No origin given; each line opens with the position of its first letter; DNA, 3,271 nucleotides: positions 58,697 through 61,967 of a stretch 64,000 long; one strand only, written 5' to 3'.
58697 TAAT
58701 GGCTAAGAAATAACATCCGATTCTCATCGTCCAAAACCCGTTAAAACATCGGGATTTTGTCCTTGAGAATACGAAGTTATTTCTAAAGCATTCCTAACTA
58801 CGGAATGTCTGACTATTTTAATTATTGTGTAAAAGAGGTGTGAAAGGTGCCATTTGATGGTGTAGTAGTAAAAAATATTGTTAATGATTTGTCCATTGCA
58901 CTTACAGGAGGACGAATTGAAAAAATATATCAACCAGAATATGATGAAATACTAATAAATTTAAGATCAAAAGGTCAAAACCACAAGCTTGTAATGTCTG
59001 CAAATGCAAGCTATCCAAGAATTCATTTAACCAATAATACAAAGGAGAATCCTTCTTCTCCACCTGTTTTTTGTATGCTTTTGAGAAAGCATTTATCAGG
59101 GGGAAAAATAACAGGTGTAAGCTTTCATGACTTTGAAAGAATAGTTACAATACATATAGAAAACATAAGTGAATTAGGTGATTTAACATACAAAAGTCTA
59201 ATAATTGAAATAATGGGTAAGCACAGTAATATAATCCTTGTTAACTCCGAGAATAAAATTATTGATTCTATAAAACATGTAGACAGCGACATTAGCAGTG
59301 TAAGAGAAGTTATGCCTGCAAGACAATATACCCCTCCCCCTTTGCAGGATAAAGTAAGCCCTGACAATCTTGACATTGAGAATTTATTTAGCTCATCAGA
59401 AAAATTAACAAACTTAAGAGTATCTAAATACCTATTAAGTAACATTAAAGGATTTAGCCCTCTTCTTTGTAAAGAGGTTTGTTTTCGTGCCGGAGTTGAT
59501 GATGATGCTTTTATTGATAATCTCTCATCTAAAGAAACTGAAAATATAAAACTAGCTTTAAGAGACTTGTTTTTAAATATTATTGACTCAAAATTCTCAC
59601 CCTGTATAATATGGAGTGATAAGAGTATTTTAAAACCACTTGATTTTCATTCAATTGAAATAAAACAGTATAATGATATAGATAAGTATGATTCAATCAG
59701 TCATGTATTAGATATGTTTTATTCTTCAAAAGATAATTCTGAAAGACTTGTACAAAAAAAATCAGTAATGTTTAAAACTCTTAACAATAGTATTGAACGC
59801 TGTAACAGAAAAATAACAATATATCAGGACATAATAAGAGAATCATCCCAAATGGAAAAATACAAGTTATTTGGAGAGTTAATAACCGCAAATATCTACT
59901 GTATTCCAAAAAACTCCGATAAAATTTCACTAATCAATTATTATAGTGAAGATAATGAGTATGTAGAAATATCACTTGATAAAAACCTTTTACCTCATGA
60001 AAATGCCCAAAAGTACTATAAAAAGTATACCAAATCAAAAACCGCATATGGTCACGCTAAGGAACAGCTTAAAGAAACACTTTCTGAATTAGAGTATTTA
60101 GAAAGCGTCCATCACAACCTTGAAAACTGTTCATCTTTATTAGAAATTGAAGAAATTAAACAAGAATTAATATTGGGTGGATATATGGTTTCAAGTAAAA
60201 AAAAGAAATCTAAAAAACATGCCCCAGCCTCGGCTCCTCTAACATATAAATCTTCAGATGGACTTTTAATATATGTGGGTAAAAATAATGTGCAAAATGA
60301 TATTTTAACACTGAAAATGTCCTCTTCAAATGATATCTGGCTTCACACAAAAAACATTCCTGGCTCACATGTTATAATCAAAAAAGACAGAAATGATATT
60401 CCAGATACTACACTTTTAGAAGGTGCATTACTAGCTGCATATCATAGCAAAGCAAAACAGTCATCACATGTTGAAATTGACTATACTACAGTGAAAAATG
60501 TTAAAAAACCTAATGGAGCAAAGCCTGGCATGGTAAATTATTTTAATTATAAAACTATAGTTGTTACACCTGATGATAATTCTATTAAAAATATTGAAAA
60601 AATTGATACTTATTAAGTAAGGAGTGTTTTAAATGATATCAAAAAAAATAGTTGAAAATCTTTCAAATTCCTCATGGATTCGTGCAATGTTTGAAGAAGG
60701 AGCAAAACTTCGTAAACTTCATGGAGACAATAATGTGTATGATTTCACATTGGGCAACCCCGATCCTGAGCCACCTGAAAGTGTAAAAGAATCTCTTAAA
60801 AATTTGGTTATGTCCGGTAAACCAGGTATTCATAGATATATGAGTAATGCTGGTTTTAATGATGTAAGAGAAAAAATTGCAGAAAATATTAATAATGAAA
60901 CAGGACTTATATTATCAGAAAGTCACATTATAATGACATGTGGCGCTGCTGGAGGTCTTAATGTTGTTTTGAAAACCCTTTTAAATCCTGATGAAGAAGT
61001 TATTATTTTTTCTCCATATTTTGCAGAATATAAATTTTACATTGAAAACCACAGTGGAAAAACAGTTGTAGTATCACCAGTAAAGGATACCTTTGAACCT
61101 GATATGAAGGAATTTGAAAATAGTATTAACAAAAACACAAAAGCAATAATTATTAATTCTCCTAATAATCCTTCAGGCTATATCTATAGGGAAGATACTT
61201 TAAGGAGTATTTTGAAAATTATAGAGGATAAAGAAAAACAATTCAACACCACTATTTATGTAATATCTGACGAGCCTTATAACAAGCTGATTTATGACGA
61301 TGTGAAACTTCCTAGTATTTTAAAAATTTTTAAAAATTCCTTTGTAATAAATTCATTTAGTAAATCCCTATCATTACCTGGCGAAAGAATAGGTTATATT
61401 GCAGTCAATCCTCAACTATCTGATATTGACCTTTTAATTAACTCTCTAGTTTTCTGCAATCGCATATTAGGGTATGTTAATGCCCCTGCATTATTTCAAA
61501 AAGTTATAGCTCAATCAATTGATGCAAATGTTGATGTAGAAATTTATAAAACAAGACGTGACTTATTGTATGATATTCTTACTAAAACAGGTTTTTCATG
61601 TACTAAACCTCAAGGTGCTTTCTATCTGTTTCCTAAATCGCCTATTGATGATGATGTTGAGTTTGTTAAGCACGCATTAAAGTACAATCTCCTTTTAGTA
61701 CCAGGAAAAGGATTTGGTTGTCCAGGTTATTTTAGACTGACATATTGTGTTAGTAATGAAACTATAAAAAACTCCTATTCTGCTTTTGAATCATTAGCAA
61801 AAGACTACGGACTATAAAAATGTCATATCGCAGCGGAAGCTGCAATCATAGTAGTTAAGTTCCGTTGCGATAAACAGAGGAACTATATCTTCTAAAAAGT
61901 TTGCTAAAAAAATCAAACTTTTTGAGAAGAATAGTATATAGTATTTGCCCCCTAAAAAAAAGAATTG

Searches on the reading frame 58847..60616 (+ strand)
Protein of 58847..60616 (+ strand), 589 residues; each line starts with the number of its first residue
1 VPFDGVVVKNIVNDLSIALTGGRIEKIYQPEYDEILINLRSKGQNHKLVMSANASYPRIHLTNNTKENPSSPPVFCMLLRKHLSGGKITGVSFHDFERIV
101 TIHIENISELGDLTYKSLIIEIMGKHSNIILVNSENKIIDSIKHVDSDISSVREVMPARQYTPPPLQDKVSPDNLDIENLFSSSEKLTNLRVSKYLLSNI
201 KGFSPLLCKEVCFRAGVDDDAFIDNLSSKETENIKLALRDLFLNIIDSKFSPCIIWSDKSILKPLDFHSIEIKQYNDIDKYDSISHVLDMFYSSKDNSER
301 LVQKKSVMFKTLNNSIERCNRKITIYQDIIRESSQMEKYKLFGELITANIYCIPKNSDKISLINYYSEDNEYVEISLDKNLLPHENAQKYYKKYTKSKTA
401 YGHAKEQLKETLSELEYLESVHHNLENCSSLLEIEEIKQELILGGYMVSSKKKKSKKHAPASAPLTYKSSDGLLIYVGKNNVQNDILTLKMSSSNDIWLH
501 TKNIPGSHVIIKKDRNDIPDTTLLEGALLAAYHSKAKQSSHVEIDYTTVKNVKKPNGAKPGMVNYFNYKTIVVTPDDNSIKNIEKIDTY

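Call 16: search_protein_families(library=pfam, proteins=[window:58847-60616:+])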
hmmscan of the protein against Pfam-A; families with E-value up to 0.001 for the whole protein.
window:58847-60616:+ (589 aa): 3 families
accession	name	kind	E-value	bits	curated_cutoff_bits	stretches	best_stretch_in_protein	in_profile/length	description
PF05833.16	NFACT_N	-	1.5e-155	518.9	31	1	4-458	1-454/456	NFACT N-terminal and middle domains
PF05670.18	NFACT-R_1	-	1.3e-15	58.3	29.8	1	466-559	4-104/112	NFACT protein RNA binding domain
PF18297.6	NFACT-R_2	-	0.00049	20.6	26.9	0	475-553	12-86/104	NFACT protein RNA binding domain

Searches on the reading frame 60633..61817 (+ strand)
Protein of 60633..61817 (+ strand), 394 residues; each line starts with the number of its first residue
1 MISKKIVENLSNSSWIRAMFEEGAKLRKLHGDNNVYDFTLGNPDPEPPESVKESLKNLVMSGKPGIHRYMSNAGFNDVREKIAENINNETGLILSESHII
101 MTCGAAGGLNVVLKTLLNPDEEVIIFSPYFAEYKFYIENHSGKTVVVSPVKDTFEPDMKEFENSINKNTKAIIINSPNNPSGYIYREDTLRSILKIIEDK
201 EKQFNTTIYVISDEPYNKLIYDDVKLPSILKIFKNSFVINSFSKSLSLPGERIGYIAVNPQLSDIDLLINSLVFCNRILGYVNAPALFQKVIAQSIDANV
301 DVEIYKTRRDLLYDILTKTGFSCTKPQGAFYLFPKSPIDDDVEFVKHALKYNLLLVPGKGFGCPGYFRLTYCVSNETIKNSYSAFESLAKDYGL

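Call 16: search_protein_families(library=pfam, proteins=[window:60633-61817:+])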
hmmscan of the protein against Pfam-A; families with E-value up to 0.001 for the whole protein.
window:60633-61817:+ (394 aa): 4 families
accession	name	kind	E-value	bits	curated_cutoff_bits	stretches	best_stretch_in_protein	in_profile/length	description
PF00155.27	Aminotran_1_2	-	5.8e-52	177.5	19.7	1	35-380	3-356/361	Aminotransferase class I and II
PF00266.25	Aminotran_5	-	1.2e-07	31.5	21.5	1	65-194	33-165/371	Aminotransferase class-V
PF01041.23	DegT_DnrJ_EryC1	-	0.00012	21.9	19.8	1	95-174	38-118/360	DegT/DnrJ/EryC1/StrS aminotransferase family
PF01053.26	Cys_Met_Meta_PP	-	0.00023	20.3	27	1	96-182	68-151/381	Cys/Met metabolism PLP-dependent enzyme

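Call 22: find_encoding_contigs(protein=window:60633-61817:+, flank=3000, max_places=4)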
Protein window:60633-61817:+ (394 aa): no gene with exactly this product is on record in the collection.

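Call 42: find_homologous_proteins(query=window:60633-61814:+, max_evalue=1e-100)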
Query window:60633-61814:+ (394 aa): 7770 proteins with E <= 1e-100 among 8000 candidates; the best 120 are listed.
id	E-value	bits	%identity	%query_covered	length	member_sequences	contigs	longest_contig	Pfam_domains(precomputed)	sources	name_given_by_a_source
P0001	6.3e-261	883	100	100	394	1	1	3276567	PF00155.28,PF00266.26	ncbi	ncbi:UNVERIFIED_CONTAM: aspartate aminotransferase [Acetivibrio alkalicellulosi]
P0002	5.4e-206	702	75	100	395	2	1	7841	PF00155.28,PF00266.26,PF01041.24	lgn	-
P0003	1.4e-203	694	75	100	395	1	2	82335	PF00155.28,PF00266.26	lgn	-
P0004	1.2e-198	678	72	100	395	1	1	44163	PF00155.28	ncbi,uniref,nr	ncbi:pyridoxal phosphate-dependent aminotransferase [Herbivorax sp. ANBcel31]|uniref:pyridoxal phosp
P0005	1.7e-198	677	73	100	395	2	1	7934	PF00155.28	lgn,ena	-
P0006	3.9e-198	676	72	100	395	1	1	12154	PF00155.28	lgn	-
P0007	1.3e-196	671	72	100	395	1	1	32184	PF00155.28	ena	-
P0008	1.5e-196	671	73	100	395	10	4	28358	PF00155.28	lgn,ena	-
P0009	3.4e-196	670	73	100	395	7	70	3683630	PF00155.28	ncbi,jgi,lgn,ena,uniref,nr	ncbi:pyridoxal phosphate-dependent aminotransferase [Acetivibrio saccincola]|jgi:aspartate aminotran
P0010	1.9e-194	664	72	100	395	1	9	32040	PF00155.28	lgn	-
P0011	1.2e-191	655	71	100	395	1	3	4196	PF00155.28,PF01041.24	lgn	-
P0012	3.8e-191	653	69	100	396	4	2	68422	PF00155.28,PF00266.26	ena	-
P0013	1.8e-189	648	70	100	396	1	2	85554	PF00155.28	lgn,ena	-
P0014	2.0e-189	647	71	100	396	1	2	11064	PF00155.28,PF01041.24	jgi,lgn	jgi:aspartate aminotransferase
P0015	2.1e-189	647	69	100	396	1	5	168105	PF00155.28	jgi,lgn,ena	-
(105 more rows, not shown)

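Call 45: find_encoding_contigs(protein=P0003, flank=4000, max_places=2)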
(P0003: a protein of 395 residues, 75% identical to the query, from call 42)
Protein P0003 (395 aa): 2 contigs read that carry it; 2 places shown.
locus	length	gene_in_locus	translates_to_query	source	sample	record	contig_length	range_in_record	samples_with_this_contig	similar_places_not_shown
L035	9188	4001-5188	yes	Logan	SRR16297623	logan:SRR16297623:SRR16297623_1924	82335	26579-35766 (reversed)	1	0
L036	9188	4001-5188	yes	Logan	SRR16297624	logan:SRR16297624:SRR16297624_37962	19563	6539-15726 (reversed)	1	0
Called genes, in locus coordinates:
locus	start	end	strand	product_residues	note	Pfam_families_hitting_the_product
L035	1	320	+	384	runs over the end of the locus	PF00072:Response_reg, PF07228:SpoIIE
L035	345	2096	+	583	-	PF00989:PAS, PF08448:PAS_4 (faint), PF13426:PAS_9, PF00512:HisKA, PF02518:HATPase_c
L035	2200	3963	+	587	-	PF05833:NFACT_N, PF05670:NFACT-R_1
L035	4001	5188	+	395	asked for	PF00155:Aminotran_1_2, PF00266:Aminotran_5 (weak)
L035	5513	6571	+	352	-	PF04909:Amidohydro_2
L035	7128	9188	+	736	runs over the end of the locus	PF00759:Glyco_hydro_9, PF00942:CBM_3, PF00404:Dockerin_1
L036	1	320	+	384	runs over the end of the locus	PF00072:Response_reg, PF07228:SpoIIE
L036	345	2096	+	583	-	PF00989:PAS, PF08448:PAS_4 (faint), PF13426:PAS_9, PF00512:HisKA, PF02518:HATPase_c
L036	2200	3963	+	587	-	PF05833:NFACT_N, PF05670:NFACT-R_1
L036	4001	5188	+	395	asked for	PF00155:Aminotran_1_2, PF00266:Aminotran_5 (weak)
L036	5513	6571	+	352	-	PF04909:Amidohydro_2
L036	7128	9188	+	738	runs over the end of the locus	PF00759:Glyco_hydro_9, PF00942:CBM_3, PF00404:Dockerin_1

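Call 46: find_encoding_contigs(protein=P0001, flank=10000, max_places=2)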
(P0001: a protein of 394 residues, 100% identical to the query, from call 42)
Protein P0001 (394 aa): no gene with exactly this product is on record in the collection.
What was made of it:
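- Tried and rejected: Exact-protein look-up of the window's aminotransferase failed twice (calls 22, 46), so no more of the A. alkalicellulosi genome could be fetched.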
